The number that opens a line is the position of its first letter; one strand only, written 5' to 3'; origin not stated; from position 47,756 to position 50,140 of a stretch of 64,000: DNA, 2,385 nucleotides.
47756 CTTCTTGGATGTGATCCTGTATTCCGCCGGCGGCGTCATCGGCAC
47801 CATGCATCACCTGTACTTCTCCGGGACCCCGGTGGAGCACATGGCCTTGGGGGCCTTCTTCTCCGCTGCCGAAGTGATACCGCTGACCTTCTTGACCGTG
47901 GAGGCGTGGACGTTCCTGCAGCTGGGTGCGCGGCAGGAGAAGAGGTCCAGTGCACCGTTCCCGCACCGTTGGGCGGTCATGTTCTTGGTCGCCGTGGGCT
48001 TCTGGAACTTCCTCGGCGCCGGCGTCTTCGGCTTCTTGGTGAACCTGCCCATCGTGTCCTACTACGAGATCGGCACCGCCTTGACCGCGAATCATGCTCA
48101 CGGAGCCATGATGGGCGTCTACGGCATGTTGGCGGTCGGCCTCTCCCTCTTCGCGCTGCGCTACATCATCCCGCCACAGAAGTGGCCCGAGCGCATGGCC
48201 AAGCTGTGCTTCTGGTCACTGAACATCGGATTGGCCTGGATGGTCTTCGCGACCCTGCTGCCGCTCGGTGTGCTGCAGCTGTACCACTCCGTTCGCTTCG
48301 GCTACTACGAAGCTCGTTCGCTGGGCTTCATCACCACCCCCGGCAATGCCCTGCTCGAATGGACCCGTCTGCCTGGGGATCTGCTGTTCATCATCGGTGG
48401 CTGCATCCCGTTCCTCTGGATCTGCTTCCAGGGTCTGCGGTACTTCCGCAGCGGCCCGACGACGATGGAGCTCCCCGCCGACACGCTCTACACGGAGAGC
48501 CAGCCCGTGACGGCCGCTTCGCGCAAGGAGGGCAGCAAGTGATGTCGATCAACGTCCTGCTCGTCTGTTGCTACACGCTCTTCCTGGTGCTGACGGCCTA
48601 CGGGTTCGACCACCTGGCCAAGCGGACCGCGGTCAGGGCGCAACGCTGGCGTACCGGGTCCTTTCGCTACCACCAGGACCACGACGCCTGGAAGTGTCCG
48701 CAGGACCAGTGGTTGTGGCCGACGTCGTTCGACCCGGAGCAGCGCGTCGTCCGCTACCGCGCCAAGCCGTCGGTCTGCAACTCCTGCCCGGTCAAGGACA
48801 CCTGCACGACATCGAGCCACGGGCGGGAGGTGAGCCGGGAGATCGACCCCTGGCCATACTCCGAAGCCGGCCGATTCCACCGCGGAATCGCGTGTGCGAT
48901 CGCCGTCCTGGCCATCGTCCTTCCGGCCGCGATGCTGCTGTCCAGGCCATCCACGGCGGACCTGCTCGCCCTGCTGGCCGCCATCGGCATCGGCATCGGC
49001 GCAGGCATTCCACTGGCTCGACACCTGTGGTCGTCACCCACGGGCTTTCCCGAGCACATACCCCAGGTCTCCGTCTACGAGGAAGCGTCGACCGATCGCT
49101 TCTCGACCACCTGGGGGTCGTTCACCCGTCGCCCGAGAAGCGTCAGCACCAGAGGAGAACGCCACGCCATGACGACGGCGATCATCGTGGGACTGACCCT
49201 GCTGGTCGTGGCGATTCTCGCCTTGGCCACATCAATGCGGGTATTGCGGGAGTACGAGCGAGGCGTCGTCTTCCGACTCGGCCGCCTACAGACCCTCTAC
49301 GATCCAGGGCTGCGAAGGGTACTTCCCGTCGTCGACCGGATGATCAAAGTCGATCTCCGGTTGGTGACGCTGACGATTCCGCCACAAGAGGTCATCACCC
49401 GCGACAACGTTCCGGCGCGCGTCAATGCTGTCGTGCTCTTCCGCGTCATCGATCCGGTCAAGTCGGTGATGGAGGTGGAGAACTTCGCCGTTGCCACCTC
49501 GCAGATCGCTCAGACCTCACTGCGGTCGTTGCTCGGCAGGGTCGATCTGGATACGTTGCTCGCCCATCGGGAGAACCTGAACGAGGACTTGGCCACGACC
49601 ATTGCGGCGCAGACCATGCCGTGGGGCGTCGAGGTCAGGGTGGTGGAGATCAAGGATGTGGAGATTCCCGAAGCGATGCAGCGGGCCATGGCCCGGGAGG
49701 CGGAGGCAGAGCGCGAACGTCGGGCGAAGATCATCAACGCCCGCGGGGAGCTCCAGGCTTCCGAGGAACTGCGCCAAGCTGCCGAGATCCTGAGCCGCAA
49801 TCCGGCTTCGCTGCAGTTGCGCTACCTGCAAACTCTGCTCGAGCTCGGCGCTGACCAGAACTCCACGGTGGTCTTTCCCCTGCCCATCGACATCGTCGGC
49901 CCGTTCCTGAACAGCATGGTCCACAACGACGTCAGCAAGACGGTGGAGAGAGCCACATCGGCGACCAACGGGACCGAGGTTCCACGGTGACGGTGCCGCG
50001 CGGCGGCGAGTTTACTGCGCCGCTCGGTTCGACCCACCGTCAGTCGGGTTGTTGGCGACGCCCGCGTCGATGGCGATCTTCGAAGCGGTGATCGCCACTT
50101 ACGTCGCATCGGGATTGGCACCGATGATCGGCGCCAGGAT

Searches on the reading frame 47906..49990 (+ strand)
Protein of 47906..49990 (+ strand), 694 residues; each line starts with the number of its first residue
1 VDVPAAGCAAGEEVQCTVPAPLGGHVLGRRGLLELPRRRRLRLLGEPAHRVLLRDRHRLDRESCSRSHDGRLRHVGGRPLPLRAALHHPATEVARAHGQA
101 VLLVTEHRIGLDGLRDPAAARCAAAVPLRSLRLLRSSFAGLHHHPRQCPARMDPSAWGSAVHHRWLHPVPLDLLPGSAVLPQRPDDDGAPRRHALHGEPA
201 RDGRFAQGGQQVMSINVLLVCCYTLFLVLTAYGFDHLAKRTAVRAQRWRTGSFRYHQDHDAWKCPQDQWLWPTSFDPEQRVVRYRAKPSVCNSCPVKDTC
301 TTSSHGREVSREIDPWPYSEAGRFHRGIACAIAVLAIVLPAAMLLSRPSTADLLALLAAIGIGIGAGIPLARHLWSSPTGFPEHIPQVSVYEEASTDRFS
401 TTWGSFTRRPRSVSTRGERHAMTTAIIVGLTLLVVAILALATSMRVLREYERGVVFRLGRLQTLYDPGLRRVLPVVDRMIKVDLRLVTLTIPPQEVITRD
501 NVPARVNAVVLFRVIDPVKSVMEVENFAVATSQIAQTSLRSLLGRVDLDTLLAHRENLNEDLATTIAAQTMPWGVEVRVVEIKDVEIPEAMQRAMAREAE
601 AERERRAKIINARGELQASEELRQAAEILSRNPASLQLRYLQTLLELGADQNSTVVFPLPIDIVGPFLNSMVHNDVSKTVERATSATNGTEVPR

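Call 21: search_protein_families(library=pfam, proteins=[window:47906-49990:+], max_evalue=0.01)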
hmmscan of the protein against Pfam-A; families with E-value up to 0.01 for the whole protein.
window:47906-49990:+ (694 aa): 3 families
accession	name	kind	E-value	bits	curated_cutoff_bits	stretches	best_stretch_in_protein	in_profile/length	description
PF01145.31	Band_7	-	2.1e-39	135.8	23.6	1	446-615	2-175/176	SPFH domain / Band 7 family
PF13421.11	Band_7_1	-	0.0012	18.9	24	1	526-599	132-207/211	SPFH domain-Band 7 family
PF13751.12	DDE_Tnp_1_6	-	0.0041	17.8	25.1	1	264-313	2-55/125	Transposase DDE domain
